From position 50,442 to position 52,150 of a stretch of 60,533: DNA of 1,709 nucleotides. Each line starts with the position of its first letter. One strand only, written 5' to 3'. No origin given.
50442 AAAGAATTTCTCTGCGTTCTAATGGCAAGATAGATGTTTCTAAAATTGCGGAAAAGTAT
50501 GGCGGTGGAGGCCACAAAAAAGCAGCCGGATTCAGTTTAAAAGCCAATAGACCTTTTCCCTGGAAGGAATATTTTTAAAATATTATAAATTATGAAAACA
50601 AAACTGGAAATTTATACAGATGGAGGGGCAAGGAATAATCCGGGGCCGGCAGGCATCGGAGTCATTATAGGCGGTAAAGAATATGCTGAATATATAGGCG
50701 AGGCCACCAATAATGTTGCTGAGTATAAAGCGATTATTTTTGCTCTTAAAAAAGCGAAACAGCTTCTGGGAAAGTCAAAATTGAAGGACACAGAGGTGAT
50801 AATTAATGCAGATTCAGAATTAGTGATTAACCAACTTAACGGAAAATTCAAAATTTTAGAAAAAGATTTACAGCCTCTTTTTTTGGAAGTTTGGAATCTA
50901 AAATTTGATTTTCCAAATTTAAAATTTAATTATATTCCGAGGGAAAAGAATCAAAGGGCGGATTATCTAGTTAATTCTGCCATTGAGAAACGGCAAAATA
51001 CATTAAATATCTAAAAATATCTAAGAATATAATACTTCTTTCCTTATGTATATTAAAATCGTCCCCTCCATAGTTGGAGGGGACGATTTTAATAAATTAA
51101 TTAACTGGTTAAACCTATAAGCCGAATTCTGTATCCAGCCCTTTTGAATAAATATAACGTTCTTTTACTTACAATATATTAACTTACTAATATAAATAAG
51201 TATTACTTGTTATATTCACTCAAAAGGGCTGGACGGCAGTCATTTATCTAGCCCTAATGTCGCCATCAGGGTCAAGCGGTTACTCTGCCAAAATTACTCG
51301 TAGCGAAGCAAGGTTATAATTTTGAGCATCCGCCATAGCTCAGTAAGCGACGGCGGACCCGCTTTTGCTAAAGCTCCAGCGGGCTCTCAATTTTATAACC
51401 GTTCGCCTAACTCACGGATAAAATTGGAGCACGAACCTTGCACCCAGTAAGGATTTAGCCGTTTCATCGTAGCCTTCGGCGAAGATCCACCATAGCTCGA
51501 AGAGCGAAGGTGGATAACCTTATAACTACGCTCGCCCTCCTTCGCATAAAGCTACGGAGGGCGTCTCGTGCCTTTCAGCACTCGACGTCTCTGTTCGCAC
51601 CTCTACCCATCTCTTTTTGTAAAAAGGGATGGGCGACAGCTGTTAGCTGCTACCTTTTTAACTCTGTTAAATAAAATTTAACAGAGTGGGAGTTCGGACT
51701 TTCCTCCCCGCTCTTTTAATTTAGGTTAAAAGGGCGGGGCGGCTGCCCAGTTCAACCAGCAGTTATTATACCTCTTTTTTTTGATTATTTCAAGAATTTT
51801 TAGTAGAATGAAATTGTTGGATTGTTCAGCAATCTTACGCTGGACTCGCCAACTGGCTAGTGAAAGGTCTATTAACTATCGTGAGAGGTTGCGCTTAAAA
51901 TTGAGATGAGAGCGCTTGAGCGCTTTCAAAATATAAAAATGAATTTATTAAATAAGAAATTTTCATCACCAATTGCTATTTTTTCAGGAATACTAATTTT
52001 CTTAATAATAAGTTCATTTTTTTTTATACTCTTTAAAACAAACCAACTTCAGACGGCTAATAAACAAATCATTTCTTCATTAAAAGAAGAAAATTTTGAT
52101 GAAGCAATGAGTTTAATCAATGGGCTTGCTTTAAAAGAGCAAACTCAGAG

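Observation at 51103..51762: RNase P RNA roughly twice the usual size, expanded by the same hairpin modules that populate intergenic and coding DNA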

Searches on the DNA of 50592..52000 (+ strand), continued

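Call 71: search_dna_similar(query=window:51286-51430:-, collection=phages, mode=distant, max_evalue=0.01, max_rows=10)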
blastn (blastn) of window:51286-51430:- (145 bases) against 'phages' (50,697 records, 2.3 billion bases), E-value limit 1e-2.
No match.
